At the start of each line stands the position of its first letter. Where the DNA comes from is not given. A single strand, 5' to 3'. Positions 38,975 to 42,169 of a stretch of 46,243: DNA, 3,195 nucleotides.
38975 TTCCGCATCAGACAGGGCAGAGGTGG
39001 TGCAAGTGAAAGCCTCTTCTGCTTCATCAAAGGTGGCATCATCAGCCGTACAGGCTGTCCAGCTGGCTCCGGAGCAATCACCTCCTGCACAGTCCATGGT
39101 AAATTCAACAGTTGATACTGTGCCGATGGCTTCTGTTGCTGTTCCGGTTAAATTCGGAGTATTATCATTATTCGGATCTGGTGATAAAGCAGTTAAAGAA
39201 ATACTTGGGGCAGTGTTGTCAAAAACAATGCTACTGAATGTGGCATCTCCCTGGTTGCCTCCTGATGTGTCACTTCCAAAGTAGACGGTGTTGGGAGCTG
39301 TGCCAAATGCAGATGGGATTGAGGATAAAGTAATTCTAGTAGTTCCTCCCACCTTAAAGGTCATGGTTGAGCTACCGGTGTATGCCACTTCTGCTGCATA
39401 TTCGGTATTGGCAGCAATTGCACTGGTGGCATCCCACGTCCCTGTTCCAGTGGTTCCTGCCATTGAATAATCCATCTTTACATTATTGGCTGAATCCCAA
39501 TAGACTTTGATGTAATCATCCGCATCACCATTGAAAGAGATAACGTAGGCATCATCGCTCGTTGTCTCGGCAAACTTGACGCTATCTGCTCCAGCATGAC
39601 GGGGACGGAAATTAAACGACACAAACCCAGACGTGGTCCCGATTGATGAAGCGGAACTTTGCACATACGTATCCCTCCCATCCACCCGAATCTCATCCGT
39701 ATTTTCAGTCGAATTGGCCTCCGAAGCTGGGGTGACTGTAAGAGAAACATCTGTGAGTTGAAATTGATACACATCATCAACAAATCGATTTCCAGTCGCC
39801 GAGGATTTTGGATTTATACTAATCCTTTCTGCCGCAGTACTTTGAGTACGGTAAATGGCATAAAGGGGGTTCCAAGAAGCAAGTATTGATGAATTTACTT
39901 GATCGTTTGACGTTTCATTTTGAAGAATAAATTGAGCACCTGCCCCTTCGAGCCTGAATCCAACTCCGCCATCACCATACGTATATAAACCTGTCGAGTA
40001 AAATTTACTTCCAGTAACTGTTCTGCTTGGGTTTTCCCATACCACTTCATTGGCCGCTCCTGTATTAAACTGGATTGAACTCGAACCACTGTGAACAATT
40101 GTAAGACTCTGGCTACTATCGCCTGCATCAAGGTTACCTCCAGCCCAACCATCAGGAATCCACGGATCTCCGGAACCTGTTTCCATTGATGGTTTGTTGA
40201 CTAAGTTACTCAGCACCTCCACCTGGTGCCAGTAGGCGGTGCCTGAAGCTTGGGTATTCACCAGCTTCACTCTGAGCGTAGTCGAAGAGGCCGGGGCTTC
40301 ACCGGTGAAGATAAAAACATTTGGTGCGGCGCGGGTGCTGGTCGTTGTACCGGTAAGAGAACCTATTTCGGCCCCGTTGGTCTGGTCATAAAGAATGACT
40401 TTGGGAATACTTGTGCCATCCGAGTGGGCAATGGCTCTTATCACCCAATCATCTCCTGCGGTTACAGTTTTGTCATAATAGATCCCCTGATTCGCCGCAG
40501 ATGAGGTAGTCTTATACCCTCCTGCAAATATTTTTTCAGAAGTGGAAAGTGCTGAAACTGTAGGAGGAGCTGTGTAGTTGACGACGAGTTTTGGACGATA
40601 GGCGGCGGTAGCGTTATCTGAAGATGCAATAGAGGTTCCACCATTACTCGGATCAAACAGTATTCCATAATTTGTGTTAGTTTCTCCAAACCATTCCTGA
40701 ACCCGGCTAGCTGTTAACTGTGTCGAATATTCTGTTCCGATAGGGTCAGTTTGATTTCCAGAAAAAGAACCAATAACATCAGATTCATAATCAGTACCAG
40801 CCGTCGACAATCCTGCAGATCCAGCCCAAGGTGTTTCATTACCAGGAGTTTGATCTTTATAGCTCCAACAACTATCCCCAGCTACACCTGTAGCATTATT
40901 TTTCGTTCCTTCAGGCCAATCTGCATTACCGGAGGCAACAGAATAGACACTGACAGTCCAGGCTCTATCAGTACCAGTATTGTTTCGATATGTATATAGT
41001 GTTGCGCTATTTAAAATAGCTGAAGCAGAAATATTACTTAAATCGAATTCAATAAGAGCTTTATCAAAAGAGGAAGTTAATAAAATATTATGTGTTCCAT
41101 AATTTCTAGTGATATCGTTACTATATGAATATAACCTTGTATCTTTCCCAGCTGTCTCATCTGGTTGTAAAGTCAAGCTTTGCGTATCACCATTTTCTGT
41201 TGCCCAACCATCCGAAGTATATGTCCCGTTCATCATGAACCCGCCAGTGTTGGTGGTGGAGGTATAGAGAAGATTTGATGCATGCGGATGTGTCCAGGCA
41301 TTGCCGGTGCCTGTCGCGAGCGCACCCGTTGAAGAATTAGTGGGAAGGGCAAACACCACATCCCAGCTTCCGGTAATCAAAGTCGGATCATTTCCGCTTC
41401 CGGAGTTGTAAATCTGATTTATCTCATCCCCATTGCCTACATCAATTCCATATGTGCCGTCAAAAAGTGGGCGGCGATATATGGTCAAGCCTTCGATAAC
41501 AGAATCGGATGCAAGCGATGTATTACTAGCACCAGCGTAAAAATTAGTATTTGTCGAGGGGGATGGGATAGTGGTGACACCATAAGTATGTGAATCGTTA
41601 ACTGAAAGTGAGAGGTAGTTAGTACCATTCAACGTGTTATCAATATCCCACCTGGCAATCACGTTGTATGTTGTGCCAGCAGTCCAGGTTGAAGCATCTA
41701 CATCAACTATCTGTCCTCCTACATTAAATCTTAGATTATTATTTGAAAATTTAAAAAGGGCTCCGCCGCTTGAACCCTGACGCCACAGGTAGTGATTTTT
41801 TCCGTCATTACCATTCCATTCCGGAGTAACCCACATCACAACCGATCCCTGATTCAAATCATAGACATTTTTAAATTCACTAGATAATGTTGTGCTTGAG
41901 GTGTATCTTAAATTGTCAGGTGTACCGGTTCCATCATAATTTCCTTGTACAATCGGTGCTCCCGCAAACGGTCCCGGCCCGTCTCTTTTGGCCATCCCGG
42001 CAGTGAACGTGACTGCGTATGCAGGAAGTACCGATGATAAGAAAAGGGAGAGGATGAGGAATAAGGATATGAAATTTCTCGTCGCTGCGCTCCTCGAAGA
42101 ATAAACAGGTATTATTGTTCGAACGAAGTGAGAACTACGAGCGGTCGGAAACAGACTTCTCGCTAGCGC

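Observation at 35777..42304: Giant (~2170 aa) mosaic surface protein, a candidate attachment factor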

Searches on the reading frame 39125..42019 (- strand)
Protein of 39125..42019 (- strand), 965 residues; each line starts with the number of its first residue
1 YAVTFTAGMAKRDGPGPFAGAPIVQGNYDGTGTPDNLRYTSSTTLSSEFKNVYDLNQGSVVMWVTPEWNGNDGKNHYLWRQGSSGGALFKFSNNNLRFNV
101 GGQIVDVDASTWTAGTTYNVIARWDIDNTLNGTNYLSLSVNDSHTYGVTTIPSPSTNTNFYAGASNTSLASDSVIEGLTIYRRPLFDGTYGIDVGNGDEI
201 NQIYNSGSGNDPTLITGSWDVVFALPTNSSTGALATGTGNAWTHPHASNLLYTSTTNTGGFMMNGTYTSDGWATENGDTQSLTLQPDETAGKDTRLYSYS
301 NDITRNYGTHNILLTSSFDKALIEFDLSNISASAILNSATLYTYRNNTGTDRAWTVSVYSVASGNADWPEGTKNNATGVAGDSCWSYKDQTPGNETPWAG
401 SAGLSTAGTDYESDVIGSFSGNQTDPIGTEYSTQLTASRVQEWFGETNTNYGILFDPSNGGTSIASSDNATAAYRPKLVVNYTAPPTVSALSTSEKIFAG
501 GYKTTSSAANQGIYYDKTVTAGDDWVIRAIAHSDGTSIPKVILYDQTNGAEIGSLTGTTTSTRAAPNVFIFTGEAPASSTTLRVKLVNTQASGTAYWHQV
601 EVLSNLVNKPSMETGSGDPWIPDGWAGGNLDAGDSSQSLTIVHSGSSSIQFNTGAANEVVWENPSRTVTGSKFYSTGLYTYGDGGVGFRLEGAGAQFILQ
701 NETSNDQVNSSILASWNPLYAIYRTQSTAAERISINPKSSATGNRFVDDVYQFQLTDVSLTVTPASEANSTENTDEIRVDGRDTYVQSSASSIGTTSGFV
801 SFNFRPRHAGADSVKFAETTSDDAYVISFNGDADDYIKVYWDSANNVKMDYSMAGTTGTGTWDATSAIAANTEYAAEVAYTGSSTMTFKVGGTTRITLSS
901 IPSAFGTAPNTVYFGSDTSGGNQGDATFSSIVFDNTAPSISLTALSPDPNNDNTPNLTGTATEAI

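Call 25: search_solved_structures(query=A1, max_evalue=1)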
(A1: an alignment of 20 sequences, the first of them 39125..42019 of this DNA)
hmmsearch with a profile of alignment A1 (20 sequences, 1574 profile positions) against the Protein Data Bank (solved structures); distinct sequences matched with E-value up to 1: 8.
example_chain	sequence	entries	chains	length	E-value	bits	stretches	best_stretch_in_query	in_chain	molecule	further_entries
2zey_A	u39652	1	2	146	0.0052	17.9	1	433-583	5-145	S-layer associated multidomain endoglucanase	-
2zew_A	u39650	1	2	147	0.0052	17.9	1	433-583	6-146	S-layer associated multidomain endoglucanase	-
2zex_A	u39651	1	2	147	0.0053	17.9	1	433-583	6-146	S-layer associated multidomain endoglucanase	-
3oea_A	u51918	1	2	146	0.007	17.5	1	433-583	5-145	S-layer associated multidomain endoglucanase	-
3oeb_A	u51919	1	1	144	0.0077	17.4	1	433-583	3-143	S-layer associated multidomain endoglucanase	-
2xom_A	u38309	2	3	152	0.0078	17.3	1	433-583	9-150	ARABINOGALACTAN ENDO-1,4-BETA-GALACTOSIDASE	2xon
7egm_C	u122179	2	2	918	0.078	14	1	1210-1353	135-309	SWI/SNF chromatin-remodeling complex subunit SNF5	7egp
6uxv_C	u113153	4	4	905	0.094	13.8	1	1210-1353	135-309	SWI/SNF chromatin-remodeling complex subunit SNF5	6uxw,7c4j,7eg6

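Call 38: predict_structure(alignment_id=A1)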
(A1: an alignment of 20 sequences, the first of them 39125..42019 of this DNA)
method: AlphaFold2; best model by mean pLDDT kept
length: 965 residues; sequences in the alignment: 20
mean_pLDDT: 60.5   pTM: 0.44
mean pLDDT of the five models: 60.5, 60.5, 58.6, 58.0, 56.8
residues with pLDDT >= 90: 107; 70-90: 333; 50-70: 169; < 50: 356
segments of 3 or more residues with pLDDT < 50: 1-21, 42-54, 183-244, 255-259, 281-479, 700-704, 758-774, 936-965
pLDDT, mean of each block of 10 residues (from residue 1): 30 35 53 61 40 55 77 81 75 86 86 81 71 78 78 67 68 63 40 35 35 29 32 32 57 54 69 74 39 28 26 27 31 25 26 24 23 22 24 26 24 23 26 28 28 25 30 44 76 75 88 89 87 94 85 92 88 82 91 90 84 83 79 86 88 64 67 80 65 53 50 73 69 67 77 67 32 51 68 86 78 53 81 91 86 93 83 87 92 91 91 80 73 56 36 34 29
secondary structure, 60 per line:
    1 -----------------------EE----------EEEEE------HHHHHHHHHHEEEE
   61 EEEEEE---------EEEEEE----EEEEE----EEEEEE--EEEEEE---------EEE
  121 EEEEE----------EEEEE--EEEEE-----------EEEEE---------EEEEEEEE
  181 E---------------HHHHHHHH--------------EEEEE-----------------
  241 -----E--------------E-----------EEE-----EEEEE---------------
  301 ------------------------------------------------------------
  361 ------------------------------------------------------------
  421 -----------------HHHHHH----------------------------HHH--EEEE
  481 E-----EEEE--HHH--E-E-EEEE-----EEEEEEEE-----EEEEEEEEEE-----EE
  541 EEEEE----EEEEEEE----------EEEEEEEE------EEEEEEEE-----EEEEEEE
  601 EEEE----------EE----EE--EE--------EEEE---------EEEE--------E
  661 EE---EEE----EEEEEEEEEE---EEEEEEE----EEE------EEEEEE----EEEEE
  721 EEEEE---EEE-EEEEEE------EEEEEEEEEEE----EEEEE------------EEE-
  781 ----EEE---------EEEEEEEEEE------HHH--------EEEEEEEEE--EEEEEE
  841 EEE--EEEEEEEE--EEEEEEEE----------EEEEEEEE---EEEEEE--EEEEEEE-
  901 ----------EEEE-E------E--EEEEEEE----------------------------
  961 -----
elements in order (helices of 4 or more, strands of 3 or more residues): E36-40 H47-56 E57-66 E76-81 E86-90 E95-100 E103-108 E118-125 E136-140 E143-147 E159-163 E173-181 H197-204 E219-223 E273-275 E281-285 H438-443 E477-481 E487-490 E502-505 E511-518 E524-533 E539-545 E550-556 E567-574 E581-588 E594-604 E635-638 E648-651 E660-662 E666-668 E673-682 E686-692 E697-699 E706-711 E716-725 E729-731 E733-738 E745-755 E760-764 E777-779 E785-787 E797-806 E824-832 E835-843 E846-853 E856-863 E874-881 E885-890 E893-899 E911-914 E926-932
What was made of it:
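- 41375..42013 (-): Module A: LamG/ConA-like jelly roll (res 98-310). It starts at the conserved mature N-terminus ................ AF2 models a beta-sandwich with pLDDT 70-86 (call 38).
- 41150..41374 (-): Highly conserved tail of module A (res 311-385; motifs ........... and AWTHPH). Structure and role are unknown. AF2 pLDDT is <50 (call 38).
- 40100..40552 (-): Module C1: CBM-like beta-sandwich (res 585-735). AF2 pLDDT is 75-94 (call 38).
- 39695..40099 (-): Module C2: second beta-sandwich (res 736-870). AF2 models beta strands with pLDDT ~65-80 (call 38).
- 39233..39694 (-): Module C3: second LamG-like jelly roll (res 871-1024). AF2 pLDDT is 80-93 (call 38).
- Closest known: CBM96 / DNRLRE domain: the alginate-binding module of a Defluviitalea alginate lyase. 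Different: The AF2 model of this part is unreliable (call 38).
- The DNRLRE insert and the tail of module A were modelled poorly (pLDDT <50, call 38).
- Tried and rejected: AF2 of the head gave poor confidence for the DNRLRE insert and the tail of module A, because few aligned sequences contain them (call 38).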

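Call 43: fold_search(model_id=the predicted structure, library=pdb)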
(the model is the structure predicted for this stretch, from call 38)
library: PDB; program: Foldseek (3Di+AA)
matches with E <= 10: 1405; with E <= 0.001: 95
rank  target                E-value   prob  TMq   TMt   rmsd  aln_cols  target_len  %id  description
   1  8w7n                  8.2e-09  1.00  0.12  0.12  28.1       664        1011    7  Crystal structure of the in-cell Cry1Aa purified from Bacillus thuringiensis (released 2024-03-06)
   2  6sh9_B                2.2e-08  1.00  0.12  0.09  19.7       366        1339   11  EngBF DARPin Fusion 4b D12 (released 2019-11-06)
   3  6vls_D                2.5e-08  1.00  0.10  0.10  16.1       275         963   12  Structure of C-terminal fragment of Vip3A toxin (released 2020-07-22)
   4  5a59_A                2.6e-08  1.00  0.13  0.11  19.8       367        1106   11  The structure of GH101 E796Q mutant from Streptococcus pneumoniae TIGR4 in complex with T-antigen (released 2015-09-02)
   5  8a1a_A                3.3e-08  1.00  0.12  0.09  20.0       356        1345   10  Structure of a leucinostatin derivative determined by host lattice display : L1F11V1 construct (released 2022-12-07)
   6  8a19_A                3.9e-08  1.00  0.12  0.09  19.8       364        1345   11  Structure of a leucinostatin derivative determined by host lattice display : L1E4V1 construct (released 2022-12-07)
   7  4xup_D                6.7e-08  1.00  0.11  0.31  18.9       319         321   13  Structure of the N-terminal CBM22-1-CBM22-2 tandem domain from Paenibacillus barcinonensis Xyn10C (released 2015-06-03)
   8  6qfk_A                7.0e-08  1.00  0.12  0.09  19.4       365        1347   11  EngBF DARPin Fusion 4b G10 (released 2019-11-06)
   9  4xup_A                7.4e-08  1.00  0.12  0.29  20.0       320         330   12  Structure of the N-terminal CBM22-1-CBM22-2 tandem domain from Paenibacillus barcinonensis Xyn10C (released 2015-06-03)
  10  6qep                  8.1e-08  1.00  0.11  0.09  19.0       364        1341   11  EngBF DARPin Fusion 4b H14 (released 2019-11-06)
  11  5a56_A                1.0e-07  1.00  0.12  0.11  20.0       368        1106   11  The structure of GH101 from Streptococcus pneumoniae TIGR4 in complex with 1-O-methyl-T-antigen (released 2015-09-02)
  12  2zxq                  1.0e-07  1.00  0.11  0.09  19.2       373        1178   11  Crystal structure of endo-alpha-N-acetylgalactosaminidase from Bifidobacterium longum (EngBF) (released 2009-06-16)
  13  5a58_A                1.1e-07  1.00  0.12  0.11  20.0       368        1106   11  The structure of GH101 D764N mutant from Streptococcus pneumoniae TIGR4 in complex with serinyl T-antigen (released 2015-09-02)
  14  6qev_B                1.2e-07  1.00  0.12  0.09  17.8       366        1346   12  EngBF DARPin Fusion 4b B6 (released 2019-11-06)
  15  4xup_B                1.3e-07  1.00  0.11  0.30  19.5       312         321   12  Structure of the N-terminal CBM22-1-CBM22-2 tandem domain from Paenibacillus barcinonensis Xyn10C (released 2015-06-03)
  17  4xup_F                1.5e-07  1.00  0.11  0.29  21.9       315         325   12  Structure of the N-terminal CBM22-1-CBM22-2 tandem domain from Paenibacillus barcinonensis Xyn10C (released 2015-06-03)
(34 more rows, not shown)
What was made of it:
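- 40100..40552 (-): Foldseek matches the tandem CBM22 4xup and Cry/Vip3 CBM-like domains (call 43).
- On Laminin_G_3 / ConA-like lectin superfamily (PF13385): AF2 models beta-sandwiches, and Foldseek hits agrin, laminin and neurexin LG domains (calls 38, 43).
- Foldseek matches tandem CBM22, GH101 CBMs, Cry/Vip3 CBM-like domains and laminin/agrin/neurexin LG domains at E 1e-8 to 1e-4 (call 43).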

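Call 69: find_related_loci(query=A1, collection=genome_contigs, flank=2000)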
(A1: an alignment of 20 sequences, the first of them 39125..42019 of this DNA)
Query A1 (965 aa) in genome_contigs; peptide patterns used: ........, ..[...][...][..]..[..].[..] (x = any residue, [..] = any of these).
113 stretches matched a pattern; 52 encode a relative of the query (tblastn E <= 1e-3); 51 distinct loci.
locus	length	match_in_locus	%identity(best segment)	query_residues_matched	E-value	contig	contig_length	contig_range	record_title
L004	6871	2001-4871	51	1-965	0e+0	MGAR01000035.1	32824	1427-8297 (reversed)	MAG: Candidatus Roizmanbacteria bacterium RIFCSPLOWO2_01_FULL_41_22 rifcsplowo2_01_scaffold_8945, whole genome shotgun s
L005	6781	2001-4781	43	2-932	0e+0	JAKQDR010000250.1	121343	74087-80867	MAG: bacterium isolate USDE_maxbin.060 k141_1839284, whole genome shotgun sequence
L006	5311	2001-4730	42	2-931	0e+0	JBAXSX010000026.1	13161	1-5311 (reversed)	MAG: Candidatus Roizmanbacteria bacterium isolate ELA620 MAG620_26, whole genome shotgun sequence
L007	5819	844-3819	59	2-965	4e-162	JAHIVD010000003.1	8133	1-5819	MAG: Patescibacteria group bacterium isolate MM_PC_MetaG.mb.55 MM_PC_MetaG.mb.55_k141_70129, whole genome shotgun sequen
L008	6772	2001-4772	40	4-930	9e-162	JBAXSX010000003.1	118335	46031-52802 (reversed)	MAG: Candidatus Roizmanbacteria bacterium isolate ELA620 MAG620_3, whole genome shotgun sequence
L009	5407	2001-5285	55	1-965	6e-149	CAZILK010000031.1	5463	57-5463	MAG TPA_asm: uncultured Candidatus Saccharibacteria bacterium isolate SRP342105_co1_447 genome assembly, contig: NODE_21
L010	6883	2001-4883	51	4-965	2e-134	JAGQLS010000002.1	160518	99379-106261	MAG: Candidatus Woesebacteria bacterium isolate HKST-UBA22 NODE_2_length_160518_cov_5.540691, whole genome shotgun seque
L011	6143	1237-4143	52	1-965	1e-130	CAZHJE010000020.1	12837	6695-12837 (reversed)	MAG TPA_asm: uncultured Candidatus Saccharibacteria bacterium isolate SRP329715_co1_402 genome assembly, contig: NODE_74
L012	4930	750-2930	51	1-928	3e-122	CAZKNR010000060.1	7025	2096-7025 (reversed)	MAG TPA_asm: uncultured Acidobacteriota bacterium isolate binchicken_co165_16 genome assembly, contig: k141_1592095, who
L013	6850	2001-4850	53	2-937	5e-117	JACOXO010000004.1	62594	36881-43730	MAG: Candidatus Gottesmanbacteria bacterium isolate NC_groundwater_155_Ag_S-0.1um_35_9 S4_GD2017_2_S1_scaffold_1327, who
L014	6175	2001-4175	48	5-931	2e-113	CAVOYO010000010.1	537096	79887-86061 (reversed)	MAG: uncultured Acidobacteriota bacterium isolate MFD09779.bin.2.31 genome assembly, contig: contig_30666, whole genome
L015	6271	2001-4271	47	4-962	6e-112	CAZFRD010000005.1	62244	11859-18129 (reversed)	MAG TPA_asm: uncultured Pseudomonadales bacterium isolate SRP192515_co1_183 genome assembly, contig: NODE_324_length_622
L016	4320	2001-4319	46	1-486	2e-110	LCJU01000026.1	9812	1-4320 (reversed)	MAG: candidate division WWE3 bacterium GW2011_GWC2_44_9 UW82_C0026, whole genome shotgun sequence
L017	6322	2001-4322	44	2-958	2e-110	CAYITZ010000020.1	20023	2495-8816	MAG TPA_asm: uncultured Gammaproteobacteria bacterium isolate ERP119705_co4_438 genome assembly, contig: NODE_2338_lengt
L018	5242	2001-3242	46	488-901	5e-98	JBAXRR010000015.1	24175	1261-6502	MAG: bacterium isolate ELA588 MAG588_15, whole genome shotgun sequence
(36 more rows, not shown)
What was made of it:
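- There are multiple paralogues per MAG (call 69).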

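Call 76: fold_search(model_id=the predicted structure, library=viral)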
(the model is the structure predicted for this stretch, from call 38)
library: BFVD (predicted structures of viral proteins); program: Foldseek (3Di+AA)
matches with E <= 10: 638; with E <= 0.001: 159
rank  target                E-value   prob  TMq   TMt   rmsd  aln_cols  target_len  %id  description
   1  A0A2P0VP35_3          3.8e-13  1.00  0.13  0.09  49.3      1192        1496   12  Fibronectin type III domain-containing protein [Tetraselmis virus 1]
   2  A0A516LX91            9.8e-13  1.00  0.15  0.14  32.0      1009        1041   11  (no name in the UniProt tables at hand)
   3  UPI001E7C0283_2       1.6e-12  1.00  0.13  0.13  25.6       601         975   12  (no name look-up for this kind of identifier)
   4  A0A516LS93            1.8e-12  1.00  0.12  0.10  33.6       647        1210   12  (no name in the UniProt tables at hand)
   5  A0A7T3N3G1            5.6e-12  1.00  0.14  0.14  16.4       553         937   13  Minor tail protein [Arthrobacter phage Wollypog]
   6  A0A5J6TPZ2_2          6.2e-12  1.00  0.13  0.14  27.1       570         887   13  (no name in the UniProt tables at hand)
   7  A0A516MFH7            6.5e-12  1.00  0.15  0.20  21.4       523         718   11  (no name in the UniProt tables at hand)
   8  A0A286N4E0            2.5e-11  1.00  0.11  0.19  20.1       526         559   11  Minor tail protein [Arthrobacter phage Molivia]
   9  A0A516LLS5            1.0e-10  1.00  0.18  0.14  26.7      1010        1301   10  (no name in the UniProt tables at hand)
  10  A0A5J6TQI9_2          1.0e-10  1.00  0.11  0.14  21.0       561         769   12  (no name in the UniProt tables at hand)
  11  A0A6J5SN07            2.1e-10  1.00  0.12  0.14  28.5       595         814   11  Concanavalin A-like lectin/glucanases superfamily [uncultured Caudovirales phage]
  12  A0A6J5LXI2            3.6e-10  1.00  0.11  0.12  39.9       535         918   10  Uncharacterized protein [uncultured Caudovirales phage]
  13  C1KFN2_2              4.0e-10  1.00  0.12  0.11  30.2       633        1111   11  Putative tail fibre protein [Lactobacillus phage Lb338-1]
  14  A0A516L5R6            5.2e-10  1.00  0.16  0.12  35.0      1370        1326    7  (no name in the UniProt tables at hand)
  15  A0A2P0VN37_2          8.5e-10  1.00  0.14  0.16  37.3       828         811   12  Concanavalin A-like lectin/glucanase domain-containing protein [Tetraselmis virus 1]
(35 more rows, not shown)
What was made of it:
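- Foldseek also matches phage tail-fibre and ConA-like proteins (call 76).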

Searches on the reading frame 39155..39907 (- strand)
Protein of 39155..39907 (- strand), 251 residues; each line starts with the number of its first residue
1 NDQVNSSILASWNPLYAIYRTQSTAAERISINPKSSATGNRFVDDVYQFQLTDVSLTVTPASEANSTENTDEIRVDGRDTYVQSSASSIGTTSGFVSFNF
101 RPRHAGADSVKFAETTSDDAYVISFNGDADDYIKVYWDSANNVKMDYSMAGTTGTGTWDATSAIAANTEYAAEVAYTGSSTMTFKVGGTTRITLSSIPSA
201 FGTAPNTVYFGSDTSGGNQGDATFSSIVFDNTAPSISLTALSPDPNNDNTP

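Call 16: search_protein_families(library=ncbifam, proteins=[window:39155-39907:-], max_evalue=10)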
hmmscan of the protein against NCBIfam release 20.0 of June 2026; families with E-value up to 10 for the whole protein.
window:39155-39907:- (251 aa): 0 families

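Call 17: search_protein_families(library=pfam, proteins=[window:39155-39907:-], max_evalue=10)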
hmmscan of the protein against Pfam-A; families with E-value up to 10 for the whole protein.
window:39155-39907:- (251 aa): 2 families
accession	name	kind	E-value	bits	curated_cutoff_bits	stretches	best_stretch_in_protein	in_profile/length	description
PF02751.19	TFIIA_gamma_C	-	0.00063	20.3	27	1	41-75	8-38/43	Transcription initiation factor IIA, gamma subunit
PF13385.13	Laminin_G_3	-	0.12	13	27.6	1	76-219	1-130/151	Concanavalin A-like lectin/glucanases superfamily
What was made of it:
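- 39233..39694 (-): Laminin_G_3 is weak in the query itself, E 0.12 (call 17).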

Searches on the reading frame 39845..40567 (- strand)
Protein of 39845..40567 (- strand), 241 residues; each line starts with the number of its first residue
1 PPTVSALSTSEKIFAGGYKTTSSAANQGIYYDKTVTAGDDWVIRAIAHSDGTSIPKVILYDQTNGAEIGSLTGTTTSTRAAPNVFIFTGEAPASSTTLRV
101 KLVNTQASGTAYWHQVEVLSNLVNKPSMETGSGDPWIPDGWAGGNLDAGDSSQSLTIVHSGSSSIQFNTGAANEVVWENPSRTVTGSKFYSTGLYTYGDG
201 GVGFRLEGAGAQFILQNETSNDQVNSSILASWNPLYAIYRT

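Call 16: search_protein_families(library=ncbifam, proteins=[window:39845-40567:-], max_evalue=10)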
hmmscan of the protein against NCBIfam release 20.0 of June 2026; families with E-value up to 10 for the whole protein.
window:39845-40567:- (241 aa): 0 families

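Call 17: search_protein_families(library=pfam, proteins=[window:39845-40567:-], max_evalue=10)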
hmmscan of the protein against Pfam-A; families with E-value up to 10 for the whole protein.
window:39845-40567:- (241 aa): 1 family
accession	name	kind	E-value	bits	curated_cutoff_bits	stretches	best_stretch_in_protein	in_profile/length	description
PF01456.22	Mucin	-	0.93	9.9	34.7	1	62-119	72-131/143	Mucin-like glycoprotein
